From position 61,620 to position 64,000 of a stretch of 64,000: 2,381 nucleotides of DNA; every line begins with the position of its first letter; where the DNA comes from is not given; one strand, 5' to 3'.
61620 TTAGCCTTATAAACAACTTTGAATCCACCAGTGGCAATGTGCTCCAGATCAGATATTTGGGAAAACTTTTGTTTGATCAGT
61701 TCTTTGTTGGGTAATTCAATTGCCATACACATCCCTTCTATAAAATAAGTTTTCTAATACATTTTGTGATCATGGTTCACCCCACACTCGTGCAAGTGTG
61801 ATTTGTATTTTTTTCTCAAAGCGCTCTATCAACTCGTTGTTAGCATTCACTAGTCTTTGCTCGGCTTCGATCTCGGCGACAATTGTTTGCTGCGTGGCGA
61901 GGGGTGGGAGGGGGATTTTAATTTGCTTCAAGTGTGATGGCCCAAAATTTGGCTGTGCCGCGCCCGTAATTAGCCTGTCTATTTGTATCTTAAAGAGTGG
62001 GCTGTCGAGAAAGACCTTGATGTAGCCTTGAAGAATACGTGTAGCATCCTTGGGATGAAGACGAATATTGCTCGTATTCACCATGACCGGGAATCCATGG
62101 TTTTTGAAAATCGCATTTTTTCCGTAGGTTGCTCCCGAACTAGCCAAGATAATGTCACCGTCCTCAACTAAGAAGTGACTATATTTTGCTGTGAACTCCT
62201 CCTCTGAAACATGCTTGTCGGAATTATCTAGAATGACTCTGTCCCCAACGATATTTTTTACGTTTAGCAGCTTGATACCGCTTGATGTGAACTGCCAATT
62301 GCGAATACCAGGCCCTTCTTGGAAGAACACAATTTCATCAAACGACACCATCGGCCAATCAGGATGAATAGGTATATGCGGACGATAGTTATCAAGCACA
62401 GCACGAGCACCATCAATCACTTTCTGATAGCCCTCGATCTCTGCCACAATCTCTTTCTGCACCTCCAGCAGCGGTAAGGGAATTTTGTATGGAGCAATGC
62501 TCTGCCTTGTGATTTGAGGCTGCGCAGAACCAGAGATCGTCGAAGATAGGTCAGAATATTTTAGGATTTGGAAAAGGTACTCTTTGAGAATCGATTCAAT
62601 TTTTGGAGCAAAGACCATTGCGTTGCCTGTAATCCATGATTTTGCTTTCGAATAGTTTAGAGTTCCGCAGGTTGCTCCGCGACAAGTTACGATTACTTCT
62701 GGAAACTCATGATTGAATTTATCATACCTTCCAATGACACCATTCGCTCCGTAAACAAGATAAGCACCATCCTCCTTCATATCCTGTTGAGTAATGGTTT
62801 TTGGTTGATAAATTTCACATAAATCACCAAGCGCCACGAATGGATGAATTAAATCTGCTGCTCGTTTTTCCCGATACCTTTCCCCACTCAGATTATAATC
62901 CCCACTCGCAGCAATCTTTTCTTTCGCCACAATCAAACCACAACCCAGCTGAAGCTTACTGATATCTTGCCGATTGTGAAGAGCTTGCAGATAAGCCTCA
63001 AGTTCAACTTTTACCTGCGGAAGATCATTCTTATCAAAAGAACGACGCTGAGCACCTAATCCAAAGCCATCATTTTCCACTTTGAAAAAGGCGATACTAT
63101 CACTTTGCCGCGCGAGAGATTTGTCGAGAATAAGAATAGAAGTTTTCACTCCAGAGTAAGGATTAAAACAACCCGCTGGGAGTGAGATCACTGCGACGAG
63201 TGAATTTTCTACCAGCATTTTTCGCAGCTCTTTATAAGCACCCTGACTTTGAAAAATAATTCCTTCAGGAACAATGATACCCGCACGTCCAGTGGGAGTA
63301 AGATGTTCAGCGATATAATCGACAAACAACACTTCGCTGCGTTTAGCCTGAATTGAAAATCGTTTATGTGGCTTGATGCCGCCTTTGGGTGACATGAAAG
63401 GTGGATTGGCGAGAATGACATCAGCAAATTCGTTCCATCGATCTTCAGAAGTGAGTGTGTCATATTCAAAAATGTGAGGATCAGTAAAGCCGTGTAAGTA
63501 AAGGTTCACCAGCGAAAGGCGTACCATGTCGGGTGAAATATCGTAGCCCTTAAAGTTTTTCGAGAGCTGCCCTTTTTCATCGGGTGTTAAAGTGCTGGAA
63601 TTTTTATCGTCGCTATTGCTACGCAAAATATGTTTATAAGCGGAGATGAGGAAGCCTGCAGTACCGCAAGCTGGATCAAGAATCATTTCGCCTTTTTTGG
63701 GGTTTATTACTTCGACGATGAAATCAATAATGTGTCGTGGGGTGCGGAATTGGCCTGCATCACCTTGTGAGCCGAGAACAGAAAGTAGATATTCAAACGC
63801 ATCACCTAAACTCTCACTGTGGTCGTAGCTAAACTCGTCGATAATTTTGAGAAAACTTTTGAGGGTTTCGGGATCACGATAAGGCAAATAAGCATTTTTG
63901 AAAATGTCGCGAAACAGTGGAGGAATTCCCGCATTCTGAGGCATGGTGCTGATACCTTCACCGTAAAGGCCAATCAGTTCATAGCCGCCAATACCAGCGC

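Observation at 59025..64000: AT-rich defence-island candidate: fused HsdM-HsdS methyltransferase/specificity protein next to a eukaryotic-type Ser/Thr kinase and two unknown genes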

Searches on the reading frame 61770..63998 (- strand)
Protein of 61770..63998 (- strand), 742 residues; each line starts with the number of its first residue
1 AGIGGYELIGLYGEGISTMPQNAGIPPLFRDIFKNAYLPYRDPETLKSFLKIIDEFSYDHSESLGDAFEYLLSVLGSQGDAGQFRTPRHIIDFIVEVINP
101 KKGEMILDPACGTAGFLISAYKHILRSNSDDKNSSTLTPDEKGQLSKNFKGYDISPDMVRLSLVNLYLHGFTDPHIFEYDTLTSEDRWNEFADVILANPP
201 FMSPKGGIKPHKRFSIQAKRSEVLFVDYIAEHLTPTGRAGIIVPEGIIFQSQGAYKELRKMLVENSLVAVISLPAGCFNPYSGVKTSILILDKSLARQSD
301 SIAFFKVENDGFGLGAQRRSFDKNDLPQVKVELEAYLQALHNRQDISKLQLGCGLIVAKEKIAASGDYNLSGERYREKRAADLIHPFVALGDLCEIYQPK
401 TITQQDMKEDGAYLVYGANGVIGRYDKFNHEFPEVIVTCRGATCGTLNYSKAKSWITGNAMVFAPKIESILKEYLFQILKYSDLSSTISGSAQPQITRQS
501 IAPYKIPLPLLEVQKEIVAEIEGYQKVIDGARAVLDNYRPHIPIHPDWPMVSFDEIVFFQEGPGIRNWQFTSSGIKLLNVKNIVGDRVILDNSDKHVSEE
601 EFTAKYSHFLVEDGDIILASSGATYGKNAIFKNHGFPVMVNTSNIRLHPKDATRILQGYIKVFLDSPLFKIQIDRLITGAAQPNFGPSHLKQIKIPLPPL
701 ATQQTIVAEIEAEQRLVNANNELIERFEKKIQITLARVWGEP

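Call 4: search_protein_families(library=pfam, proteins=[window:61770-63944:-], max_evalue=0.1)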
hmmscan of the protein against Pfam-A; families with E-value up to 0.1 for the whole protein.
window:61770-63944:- (724 aa): 6 families
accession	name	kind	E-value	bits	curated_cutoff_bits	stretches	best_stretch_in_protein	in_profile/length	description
PF02384.22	N6_Mtase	-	3.8e-51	174.7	20.4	1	44-361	4-306/311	N-6 DNA Methylase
PF01420.25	Methylase_S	-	1.7e-35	123.1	22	2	370-506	7-152/168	Type I restriction modification DNA specificity domain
PF01170.24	UPF0020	-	1.1e-05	25.7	22.3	1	76-183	20-131/197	RMKL-like, methyltransferase domain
PF07669.17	Eco57I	-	1.4e-05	25.7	25.3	1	169-251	70-160/171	Eco57I restriction-modification methylase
PF20473.4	MmeI_Mtase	-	0.0032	17.1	27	1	87-114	22-49/259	MmeI, DNA-methyltransferase domain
PF13847.12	Methyltransf_31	-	0.028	14.6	27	1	83-181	2-82/145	Methyltransferase domain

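Call 5: search_protein_families(library=padloc, proteins=[window:61770-63944:-], max_evalue=0.1)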
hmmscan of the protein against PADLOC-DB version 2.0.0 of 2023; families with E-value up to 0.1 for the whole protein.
window:61770-63944:- (724 aa): 170 families (the best 25 are shown)
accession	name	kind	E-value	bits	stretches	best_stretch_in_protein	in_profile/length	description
PDLC03021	MTase_I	-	8.9e-91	303.1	1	11-368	108-464/491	Type I methyltransferase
PDLC03026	MTase_I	-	6.3e-57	191.8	1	10-327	85-409/487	Type I methyltransferase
PDLC03025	MTase_I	-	1e-47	161.1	1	11-289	105-383/569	Type I methyltransferase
PDLC03624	REase_MTase_IIG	-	1.8e-38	130.1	3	529-716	888-1062/1271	Type IIG restriction enzyme-methyltransferase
PDLC03099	Specificity_I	-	6.5e-38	128.9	3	370-513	8-150/405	Type I specificity subunit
PDLC03068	Specificity_I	-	1.1e-34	118.3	2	529-690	3-160/403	Type I specificity subunit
PDLC03036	MTase_I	-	5.1e-34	115.6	1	42-276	192-432/635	Type I methyltransferase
PDLC03144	Specificity_I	-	4.7e-33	113.3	2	368-500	17-154/388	Type I specificity subunit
PDLC03179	Specificity_I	-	4.2e-32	109.8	2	529-693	104-265/589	Type I specificity subunit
PDLC04134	mad2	-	6.8e-32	108.9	1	13-310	219-479/492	mads_2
PDLC04137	mad5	-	1e-31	108.5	2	525-714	208-387/392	mads_5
PDLC03196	Specificity_I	-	3.8e-29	99.4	2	539-694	404-555/792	Type I specificity subunit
PDLC03107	Specificity_I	-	2.4e-28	97.3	2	529-724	2-188/392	Type I specificity subunit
PDLC03073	Specificity_I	-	3.4e-28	97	2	530-714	18-206/437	Type I specificity subunit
PDLC03038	MTase_I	-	5e-28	95.4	3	44-254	149-360/896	Type I methyltransferase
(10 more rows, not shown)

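Call 7: search_protein_families(library=ncbifam, proteins=[window:61770-63944:-], max_evalue=0.1)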
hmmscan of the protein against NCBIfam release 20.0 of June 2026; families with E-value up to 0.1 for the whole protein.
window:61770-63944:- (724 aa): 11 families
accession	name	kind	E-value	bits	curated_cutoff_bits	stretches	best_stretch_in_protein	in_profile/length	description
NF047738.1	antiphage_MADS2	equivalog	2.8e-28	98.6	720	1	46-280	294-571/654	methylation-associated defense system DNA methyltransferase MAD2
TIGR00497.1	hsdM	equivalog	3.6e-17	62.3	242.75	1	35-362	169-490/515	type I restriction-modification system subunit M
NF047740.1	antiphage_MADS5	equivalog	1.1e-16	60.8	400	2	575-714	84-220/461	methylation-associated defense system restriction endonuclease subunit S MAD5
NF007278.0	PRK09737.1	equivalog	5.5e-14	51.8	662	2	557-691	41-169/461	type I restriction-modification system specificity subunit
NF033452.1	BREX_1_MTaseX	exception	0.00059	17.8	500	1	175-280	509-621/1210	BREX-1 system adenine-specific DNA-methyltransferase PglX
TIGR01177.1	TIGR01177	hypoth_equivalog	0.0018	17.7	316.55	1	77-102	175-200/330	TIGR01177 family methyltransferase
NF011087.0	PRK14511.1-5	equivalog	0.0047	14.7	1556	1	256-324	262-327/996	malto-oligosyltrehalose synthase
NF033454.1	BREX_5_MTaseX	exception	0.013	13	900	1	88-154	305-370/1404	BREX-5 system adenine-specific DNA-methyltransferase PglX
NF047484.1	LA1326_LA4305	subfamily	0.023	14.4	100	1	273-329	17-76/205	LA_1326/LA_4305 family lipoprotein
TIGR03534.1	RF_mod_PrmC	equivalog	0.045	13.2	199.1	1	72-185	76-168/253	peptide chain release factor N(5)-glutamine methyltransferase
NF033455.1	BREX_6_MTaseX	exception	0.092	10.2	900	0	87-151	331-399/1319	BREX-6 system adenine-specific DNA-methyltransferase PglX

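Call 45: find_homologous_proteins(query=window:61770-63998:-, max_evalue=1e-10)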
Query window:61770-63998:- (742 aa): 8000 proteins with E <= 1e-10 among 8000 candidates; the best 120 are listed.
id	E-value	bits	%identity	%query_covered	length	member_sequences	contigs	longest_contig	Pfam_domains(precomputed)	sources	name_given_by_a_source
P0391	0.0e+0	1697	100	100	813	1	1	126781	PF02384.23,PF07669.18,PF01170.25,PF01420.26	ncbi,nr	ncbi:MAG: N-6 DNA methylase [Deltaproteobacteria bacterium]|nr:N-6 DNA methylase [Deltaproteobacteri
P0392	0.0e+0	1160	71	100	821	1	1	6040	PF02384.23,PF01420.26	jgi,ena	-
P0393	0.0e+0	1156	69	100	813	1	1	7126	PF02384.23,PF07669.18,PF01170.25,PF01420.26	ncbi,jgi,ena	jgi:type I restriction enzyme M protein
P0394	0.0e+0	1149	69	100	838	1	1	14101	PF02384.23,PF07669.18,PF01170.25,PF01420.26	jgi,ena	jgi:type I restriction enzyme M protein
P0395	0.0e+0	1149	70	100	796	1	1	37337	PF02384.23,PF07669.18,PF01170.25,PF01420.26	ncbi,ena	-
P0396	0.0e+0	1148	67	100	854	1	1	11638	PF02384.23,PF07669.18,PF01420.26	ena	-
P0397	0.0e+0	1145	70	100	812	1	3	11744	PF02384.23,PF07669.18,PF01420.26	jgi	jgi:type I restriction enzyme M protein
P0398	0.0e+0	1142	69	100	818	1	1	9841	PF02384.23,PF07669.18,PF01170.25,PF01420.26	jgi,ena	jgi:type I restriction enzyme M protein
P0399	0.0e+0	1130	69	100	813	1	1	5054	PF02384.23,PF07669.18,PF01170.25,PF01420.26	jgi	jgi:type I restriction enzyme M protein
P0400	0.0e+0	1128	68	100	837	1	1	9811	PF02384.23,PF01170.25,PF01420.26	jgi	-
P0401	0.0e+0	1127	68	100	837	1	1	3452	PF02384.23,PF01170.25,PF01420.26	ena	-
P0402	0.0e+0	1127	68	100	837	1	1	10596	PF02384.23,PF01170.25,PF01420.26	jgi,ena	-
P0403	0.0e+0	1117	67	100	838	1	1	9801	PF02384.23,PF07669.18,PF01420.26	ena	-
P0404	0.0e+0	1116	66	100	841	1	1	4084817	PF02384.23,PF07669.18,PF01420.26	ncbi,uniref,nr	ncbi:N-6 DNA methylase [Nitrospira japonica]|uniref:site-specific DNA-methyltransferase (adenine-spe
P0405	0.0e+0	1114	68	100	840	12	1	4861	PF02384.23,PF07669.18,PF01170.25,PF01420.26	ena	-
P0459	5.3e-294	995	61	100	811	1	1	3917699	PF02384.23,PF01170.25,PF01420.26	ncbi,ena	-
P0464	6.0e-293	992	60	100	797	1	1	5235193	PF02384.23,PF01170.25,PF01420.26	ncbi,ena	-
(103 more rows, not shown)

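Call 47: find_encoding_contigs(protein=P0404, flank=8000, max_places=1)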
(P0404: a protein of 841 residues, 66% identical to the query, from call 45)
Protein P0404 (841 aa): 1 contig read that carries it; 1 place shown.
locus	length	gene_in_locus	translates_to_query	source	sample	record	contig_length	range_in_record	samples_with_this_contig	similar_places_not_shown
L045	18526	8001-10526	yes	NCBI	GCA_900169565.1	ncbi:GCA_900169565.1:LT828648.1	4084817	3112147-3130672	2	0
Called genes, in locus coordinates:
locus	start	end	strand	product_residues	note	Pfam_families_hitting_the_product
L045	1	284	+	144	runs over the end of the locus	-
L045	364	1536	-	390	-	-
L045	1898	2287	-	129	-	-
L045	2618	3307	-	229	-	PF00106:adh_short, PF08659:KR (weak), PF13561:adh_short_C2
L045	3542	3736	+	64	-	PF13711:DUF4160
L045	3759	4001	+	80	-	PF10387:DUF2442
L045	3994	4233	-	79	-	-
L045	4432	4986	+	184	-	-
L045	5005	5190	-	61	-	-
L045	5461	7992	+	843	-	PF13588:HSDR_N_2 (weak), PF04851:ResIII, PF00270:DEAD, PF18766:SWI2_SNF2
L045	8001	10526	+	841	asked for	PF02384:N6_Mtase, PF07669:Eco57I (weak), PF01420:Methylase_S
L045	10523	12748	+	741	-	PF13166:AAA_13, PF13304:AAA_21 (faint)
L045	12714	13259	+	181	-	-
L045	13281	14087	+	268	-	PF20720:nSTAND3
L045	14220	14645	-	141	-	-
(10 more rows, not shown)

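Call 48: find_encoding_contigs(protein=P0459, flank=8000, max_places=1)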
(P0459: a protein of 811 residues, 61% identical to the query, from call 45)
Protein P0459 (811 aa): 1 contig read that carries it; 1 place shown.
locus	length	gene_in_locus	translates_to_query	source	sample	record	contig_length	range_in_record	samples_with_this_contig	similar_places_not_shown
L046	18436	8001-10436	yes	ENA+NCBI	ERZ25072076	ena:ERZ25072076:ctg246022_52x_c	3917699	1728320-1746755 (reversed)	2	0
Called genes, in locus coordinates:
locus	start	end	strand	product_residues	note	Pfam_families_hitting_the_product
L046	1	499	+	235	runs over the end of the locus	PF09335:VTT_dom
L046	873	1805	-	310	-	PF03547:Mem_trans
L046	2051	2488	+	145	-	PF00903:Glyoxalase, PF13468:Glyoxalase_3, PF13669:Glyoxalase_4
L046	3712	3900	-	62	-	PF07927:HicA_toxin (weak)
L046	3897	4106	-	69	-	-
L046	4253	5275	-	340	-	PF00389:2-Hacid_dh, PF02826:2-Hacid_dh_C, PF03446:NAD_binding_2 (faint)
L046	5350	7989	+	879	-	PF13588:HSDR_N_2 (weak), PF00270:DEAD, PF04851:ResIII, PF18766:SWI2_SNF2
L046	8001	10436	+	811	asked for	PF02384:N6_Mtase, PF01170:UPF0020 (weak), PF01420:Methylase_S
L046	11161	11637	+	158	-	PF01322:Cytochrom_C_2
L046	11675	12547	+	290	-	PF04909:Amidohydro_2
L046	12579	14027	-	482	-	PF02934:GatB_N, PF02637:GatB_Yqey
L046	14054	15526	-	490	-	PF01425:Amidase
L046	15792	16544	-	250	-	PF08241:Methyltransf_11, PF13649:Methyltransf_25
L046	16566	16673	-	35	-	-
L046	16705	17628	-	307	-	PF21755:DacZ_P, PF02457:DAC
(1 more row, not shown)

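Call 49: find_encoding_contigs(protein=P0464, flank=8000, max_places=1)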
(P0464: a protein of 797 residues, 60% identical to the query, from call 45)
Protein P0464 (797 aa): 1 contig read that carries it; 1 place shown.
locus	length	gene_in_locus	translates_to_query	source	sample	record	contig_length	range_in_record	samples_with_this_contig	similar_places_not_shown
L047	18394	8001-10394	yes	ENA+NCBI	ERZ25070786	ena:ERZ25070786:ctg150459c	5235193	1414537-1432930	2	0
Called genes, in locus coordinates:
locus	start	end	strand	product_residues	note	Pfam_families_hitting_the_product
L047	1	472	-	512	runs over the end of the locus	-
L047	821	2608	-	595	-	PF00404:Dockerin_1 (faint), PF01839:FG-GAP (faint), PF13202:EF-hand_5 (faint), PF13517:FG-GAP_3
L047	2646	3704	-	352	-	PF01839:FG-GAP (faint), PF13517:FG-GAP_3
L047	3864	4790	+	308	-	PF00701:DHDPS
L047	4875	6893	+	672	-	PF04313:HSDR_N (weak), PF13588:HSDR_N_2 (weak), PF00270:DEAD, PF04851:ResIII, PF18766:SWI2_SNF2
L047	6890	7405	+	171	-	-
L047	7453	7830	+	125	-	PF13366:PDDEXK_3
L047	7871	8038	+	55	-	-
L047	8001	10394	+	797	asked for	PF02384:N6_Mtase, PF01170:UPF0020 (faint), PF01420:Methylase_S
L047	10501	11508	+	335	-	-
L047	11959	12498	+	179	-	PF01797:Y1_Tnp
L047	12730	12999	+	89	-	-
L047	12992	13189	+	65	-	-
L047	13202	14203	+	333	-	PF01972:SDH_protease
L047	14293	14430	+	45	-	-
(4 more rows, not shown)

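Call 50: find_encoding_contigs(protein=P0395, flank=8000, max_places=1)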
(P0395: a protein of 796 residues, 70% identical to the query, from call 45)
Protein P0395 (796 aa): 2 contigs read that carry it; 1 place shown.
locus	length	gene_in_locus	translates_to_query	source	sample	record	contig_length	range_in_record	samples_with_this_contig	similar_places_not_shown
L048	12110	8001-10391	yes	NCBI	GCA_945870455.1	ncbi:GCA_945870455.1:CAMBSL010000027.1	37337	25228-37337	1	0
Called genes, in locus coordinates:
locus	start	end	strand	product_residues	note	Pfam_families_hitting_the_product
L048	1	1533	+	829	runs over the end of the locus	PF07635:PSCyt1, PF07583:PSCyt2, PF07587:PSD1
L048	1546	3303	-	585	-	PF13620:CarboxypepD_reg (faint)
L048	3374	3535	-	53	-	-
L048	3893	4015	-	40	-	-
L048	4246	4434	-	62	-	PF14267:DUF4357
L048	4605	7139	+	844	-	PF13588:HSDR_N_2 (weak), PF04851:ResIII, PF00270:DEAD, PF18766:SWI2_SNF2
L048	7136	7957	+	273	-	PF04383:KilA-N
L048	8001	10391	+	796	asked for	PF02384:N6_Mtase, PF01170:UPF0020 (weak), PF07669:Eco57I (faint), PF01420:Methylase_S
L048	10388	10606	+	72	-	-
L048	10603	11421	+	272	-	PF11236:DUF3037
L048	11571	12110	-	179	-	?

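Call 51: find_encoding_contigs(protein=P0394, flank=8000, max_places=1)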
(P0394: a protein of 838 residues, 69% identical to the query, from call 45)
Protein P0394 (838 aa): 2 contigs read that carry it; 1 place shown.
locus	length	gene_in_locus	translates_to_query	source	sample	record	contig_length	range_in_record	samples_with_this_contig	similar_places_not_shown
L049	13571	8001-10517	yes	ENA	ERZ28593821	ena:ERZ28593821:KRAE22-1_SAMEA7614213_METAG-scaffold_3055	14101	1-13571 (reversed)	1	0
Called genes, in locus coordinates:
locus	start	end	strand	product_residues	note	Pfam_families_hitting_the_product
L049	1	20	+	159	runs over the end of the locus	PF00255:GSHPx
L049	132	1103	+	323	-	PF08100:Dimerisation, PF00891:Methyltransf_2, PF13489:Methyltransf_23, PF13649:Methyltransf_25 (faint)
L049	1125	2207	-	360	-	PF00144:Beta-lactamase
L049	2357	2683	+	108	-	-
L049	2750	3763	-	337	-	PF04055:Radical_SAM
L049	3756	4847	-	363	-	PF01408:GFO_IDH_MocA, PF02894:GFO_IDH_MocA_C, PF22725:GFO_IDH_MocA_C3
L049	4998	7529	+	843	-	PF04313:HSDR_N (faint), PF13588:HSDR_N_2, PF04851:ResIII, PF00270:DEAD, PF18766:SWI2_SNF2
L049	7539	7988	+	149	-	PF13366:PDDEXK_3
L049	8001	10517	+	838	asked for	PF02384:N6_Mtase, PF01170:UPF0020 (weak), PF07669:Eco57I (faint), PF01420:Methylase_S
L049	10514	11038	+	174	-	PF14281:PDDEXK_4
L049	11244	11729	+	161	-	-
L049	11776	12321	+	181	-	PF12728:HTH_17 (faint)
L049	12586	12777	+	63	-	PF13619:KTSC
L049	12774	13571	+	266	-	?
